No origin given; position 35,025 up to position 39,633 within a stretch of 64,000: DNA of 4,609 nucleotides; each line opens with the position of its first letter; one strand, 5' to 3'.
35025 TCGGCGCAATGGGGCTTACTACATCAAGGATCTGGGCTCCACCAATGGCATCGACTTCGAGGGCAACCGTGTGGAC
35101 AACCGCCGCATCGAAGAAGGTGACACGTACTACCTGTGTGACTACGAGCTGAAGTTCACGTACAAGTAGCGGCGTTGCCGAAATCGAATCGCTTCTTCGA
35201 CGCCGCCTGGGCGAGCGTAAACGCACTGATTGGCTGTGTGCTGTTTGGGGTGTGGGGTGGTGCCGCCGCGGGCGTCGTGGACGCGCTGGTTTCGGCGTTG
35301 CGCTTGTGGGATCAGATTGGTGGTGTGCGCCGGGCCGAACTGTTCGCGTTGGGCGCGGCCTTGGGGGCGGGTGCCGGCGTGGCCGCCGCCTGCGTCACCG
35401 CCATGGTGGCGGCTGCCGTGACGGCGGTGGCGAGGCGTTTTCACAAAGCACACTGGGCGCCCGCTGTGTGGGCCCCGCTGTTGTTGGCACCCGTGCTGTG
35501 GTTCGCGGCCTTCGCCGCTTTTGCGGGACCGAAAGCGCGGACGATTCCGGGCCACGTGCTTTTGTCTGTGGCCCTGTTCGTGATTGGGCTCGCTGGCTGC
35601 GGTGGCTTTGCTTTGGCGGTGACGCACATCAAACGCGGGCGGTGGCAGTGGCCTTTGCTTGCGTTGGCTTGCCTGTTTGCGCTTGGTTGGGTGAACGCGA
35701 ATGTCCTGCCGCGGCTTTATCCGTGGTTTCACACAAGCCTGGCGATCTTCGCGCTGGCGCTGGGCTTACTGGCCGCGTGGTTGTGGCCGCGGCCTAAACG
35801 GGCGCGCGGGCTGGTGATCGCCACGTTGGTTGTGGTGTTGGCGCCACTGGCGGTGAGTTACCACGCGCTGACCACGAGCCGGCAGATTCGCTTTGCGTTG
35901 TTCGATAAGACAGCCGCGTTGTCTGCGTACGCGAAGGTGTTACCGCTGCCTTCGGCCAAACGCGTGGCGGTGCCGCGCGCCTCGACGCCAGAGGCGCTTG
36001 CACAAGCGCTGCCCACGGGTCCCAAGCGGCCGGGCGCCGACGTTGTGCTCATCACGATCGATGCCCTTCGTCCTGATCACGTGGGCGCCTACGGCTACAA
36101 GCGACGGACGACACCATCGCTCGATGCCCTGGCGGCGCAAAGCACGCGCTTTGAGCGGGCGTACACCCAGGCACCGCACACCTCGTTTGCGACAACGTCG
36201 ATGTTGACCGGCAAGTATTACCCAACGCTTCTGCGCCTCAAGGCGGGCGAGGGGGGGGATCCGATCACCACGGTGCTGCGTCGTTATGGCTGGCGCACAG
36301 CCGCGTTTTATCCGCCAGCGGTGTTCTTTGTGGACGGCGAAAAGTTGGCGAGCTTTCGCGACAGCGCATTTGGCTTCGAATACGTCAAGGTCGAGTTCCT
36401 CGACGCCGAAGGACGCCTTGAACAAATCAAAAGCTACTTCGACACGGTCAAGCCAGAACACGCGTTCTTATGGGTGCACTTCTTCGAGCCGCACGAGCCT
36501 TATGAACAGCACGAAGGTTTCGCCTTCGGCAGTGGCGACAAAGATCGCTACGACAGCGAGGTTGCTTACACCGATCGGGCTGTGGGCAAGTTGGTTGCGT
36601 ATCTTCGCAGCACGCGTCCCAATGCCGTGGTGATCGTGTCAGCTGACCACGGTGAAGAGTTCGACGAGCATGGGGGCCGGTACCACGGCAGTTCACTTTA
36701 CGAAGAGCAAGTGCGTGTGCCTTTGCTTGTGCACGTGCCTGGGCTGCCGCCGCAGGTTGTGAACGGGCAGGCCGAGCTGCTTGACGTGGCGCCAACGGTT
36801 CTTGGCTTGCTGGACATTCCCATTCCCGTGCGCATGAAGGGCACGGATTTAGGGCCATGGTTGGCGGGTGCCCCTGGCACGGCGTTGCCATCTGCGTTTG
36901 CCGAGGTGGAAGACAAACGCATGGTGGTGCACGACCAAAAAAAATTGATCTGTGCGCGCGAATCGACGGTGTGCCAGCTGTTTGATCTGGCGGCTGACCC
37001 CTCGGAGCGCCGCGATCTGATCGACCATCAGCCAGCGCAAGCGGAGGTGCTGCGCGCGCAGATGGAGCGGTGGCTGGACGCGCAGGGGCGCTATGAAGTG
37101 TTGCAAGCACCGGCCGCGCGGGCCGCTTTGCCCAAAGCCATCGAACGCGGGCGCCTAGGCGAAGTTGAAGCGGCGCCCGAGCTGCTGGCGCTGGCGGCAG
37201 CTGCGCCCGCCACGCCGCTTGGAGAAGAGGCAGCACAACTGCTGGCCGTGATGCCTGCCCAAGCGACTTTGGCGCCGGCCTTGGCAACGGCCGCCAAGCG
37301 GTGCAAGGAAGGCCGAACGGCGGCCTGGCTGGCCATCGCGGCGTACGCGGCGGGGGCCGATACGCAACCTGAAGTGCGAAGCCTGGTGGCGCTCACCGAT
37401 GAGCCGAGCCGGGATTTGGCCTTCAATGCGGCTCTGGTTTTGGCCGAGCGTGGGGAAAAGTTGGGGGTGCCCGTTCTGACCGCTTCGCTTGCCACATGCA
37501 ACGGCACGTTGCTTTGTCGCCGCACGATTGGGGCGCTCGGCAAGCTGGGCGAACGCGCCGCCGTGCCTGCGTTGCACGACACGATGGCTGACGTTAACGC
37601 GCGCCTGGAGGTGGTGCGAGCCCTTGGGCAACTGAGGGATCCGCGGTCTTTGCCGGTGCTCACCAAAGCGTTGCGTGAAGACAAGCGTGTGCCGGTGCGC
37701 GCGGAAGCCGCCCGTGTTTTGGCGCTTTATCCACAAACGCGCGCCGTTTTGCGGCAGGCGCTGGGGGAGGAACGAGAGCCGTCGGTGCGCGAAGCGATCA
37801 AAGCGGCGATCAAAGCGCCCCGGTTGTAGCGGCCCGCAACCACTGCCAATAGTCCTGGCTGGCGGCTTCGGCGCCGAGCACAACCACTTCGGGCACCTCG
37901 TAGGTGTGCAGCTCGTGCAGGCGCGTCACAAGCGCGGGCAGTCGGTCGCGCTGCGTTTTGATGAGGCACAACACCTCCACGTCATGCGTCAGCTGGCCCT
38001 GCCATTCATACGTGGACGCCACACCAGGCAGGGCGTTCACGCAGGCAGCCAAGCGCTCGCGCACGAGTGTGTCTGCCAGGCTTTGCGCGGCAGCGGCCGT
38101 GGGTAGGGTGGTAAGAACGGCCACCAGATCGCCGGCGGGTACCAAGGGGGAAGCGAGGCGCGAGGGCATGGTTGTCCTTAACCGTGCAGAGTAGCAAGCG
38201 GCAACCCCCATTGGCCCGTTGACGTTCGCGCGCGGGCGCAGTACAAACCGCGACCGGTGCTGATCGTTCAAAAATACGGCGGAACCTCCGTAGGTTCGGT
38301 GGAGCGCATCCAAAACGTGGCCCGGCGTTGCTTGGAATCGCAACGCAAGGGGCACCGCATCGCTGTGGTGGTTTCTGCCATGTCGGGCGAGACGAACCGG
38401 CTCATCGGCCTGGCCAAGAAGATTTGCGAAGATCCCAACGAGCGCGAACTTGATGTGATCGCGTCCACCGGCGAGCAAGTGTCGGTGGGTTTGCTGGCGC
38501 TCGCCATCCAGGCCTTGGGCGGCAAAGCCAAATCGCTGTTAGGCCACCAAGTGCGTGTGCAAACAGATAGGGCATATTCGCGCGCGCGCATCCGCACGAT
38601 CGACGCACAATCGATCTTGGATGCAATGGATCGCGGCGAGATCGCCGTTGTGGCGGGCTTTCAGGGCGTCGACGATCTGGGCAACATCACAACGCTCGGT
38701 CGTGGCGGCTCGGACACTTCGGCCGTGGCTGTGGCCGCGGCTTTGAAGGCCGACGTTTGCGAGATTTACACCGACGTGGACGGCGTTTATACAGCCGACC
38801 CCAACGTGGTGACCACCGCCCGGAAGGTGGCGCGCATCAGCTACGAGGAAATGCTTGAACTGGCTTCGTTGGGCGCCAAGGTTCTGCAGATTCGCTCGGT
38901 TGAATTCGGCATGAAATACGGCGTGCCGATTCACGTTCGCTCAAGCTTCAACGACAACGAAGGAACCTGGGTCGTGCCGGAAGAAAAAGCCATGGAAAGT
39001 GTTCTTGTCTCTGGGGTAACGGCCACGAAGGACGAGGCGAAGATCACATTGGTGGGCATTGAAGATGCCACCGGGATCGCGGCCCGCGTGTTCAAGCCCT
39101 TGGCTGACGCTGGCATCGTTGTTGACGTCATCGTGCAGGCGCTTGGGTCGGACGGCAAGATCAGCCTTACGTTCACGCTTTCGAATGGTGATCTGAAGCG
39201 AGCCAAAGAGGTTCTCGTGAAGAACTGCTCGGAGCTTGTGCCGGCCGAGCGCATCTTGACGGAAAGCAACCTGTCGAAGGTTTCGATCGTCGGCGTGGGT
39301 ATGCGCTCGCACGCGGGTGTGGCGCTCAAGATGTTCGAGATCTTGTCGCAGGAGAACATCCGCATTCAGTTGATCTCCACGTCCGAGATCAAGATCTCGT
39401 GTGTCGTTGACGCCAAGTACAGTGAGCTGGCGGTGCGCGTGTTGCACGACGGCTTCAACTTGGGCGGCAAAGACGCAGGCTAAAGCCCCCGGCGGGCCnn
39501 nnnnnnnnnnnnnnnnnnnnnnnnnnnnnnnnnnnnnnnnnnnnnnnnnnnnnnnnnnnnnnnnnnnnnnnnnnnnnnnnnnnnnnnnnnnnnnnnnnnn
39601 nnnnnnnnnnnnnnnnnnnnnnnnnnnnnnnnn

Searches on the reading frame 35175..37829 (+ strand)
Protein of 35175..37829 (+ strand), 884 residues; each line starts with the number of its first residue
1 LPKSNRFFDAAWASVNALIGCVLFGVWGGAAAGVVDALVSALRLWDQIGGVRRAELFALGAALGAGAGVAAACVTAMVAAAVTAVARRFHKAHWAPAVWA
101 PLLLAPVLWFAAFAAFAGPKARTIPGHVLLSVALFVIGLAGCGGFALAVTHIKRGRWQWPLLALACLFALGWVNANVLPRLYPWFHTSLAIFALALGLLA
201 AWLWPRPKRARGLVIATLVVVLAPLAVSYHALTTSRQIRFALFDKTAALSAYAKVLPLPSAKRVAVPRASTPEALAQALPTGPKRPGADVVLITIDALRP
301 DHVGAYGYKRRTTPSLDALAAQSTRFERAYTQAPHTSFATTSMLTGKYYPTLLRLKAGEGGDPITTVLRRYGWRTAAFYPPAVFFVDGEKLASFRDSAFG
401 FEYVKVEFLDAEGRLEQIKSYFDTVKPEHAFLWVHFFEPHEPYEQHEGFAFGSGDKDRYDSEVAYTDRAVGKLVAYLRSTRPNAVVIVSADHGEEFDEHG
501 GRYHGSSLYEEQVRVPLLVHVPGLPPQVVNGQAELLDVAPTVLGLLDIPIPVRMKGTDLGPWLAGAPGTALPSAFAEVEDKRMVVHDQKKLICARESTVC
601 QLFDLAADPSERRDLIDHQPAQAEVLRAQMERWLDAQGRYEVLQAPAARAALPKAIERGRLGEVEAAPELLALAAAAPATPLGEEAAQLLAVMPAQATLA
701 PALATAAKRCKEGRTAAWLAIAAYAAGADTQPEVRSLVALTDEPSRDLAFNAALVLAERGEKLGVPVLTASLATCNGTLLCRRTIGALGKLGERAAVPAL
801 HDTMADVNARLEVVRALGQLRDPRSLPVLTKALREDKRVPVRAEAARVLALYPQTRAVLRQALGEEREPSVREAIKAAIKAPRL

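Call 37: find_encoding_contigs(protein=window:35175-37829:+, flank=10000, max_places=1)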
Protein window:35175-37829:+ (884 aa): no gene with exactly this product is on record in the collection.

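Call 39: search_protein_families(library=pfam, proteins=[window:35175-37829:+], max_evalue=0.0001)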
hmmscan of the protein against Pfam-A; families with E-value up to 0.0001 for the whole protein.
window:35175-37829:+ (884 aa): 5 families
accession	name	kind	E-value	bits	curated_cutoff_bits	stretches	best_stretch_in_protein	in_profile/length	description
PF00884.28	Sulfatase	-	7e-39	134.4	25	1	289-548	2-301/301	Sulfatase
PF13646.12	HEAT_2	-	3.5e-18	66.1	27.7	2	782-850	18-88/88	HEAT repeats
PF16347.10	SGSH_C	-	6.2e-10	39.9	29.3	1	503-632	6-146/154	N-sulphoglucosamine sulphohydrolase, C-terminal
PF01663.27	Phosphodiest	-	9.6e-09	35.7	23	0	290-348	1-56/342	Type I phosphodiesterase / nucleotide pyrophosphatase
PF03130.22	HEAT_PBS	-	3.2e-05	24.5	20.9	0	810-834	2-26/27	PBS lyase HEAT-like repeat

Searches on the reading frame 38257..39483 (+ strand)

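Call 39: search_protein_families(library=pfam, proteins=[window:38257-39483:+], max_evalue=0.0001)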
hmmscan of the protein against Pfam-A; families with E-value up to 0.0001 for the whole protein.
window:38257-39483:+ (408 aa): 4 families
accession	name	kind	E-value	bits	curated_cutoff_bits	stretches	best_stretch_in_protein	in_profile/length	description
PF00696.33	AA_kinase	-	1.8e-49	169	24.9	1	1-229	1-234/234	Amino acid kinase family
PF22468.2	ACT_9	-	8.7e-33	112.3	27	2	342-400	1-61/61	ACT domain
PF13840.12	ACT_7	-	1.3e-20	73.4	27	1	336-398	3-65/65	ACT domain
PF01842.31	ACT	-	7.4e-10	38.9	27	1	264-320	3-61/66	ACT domain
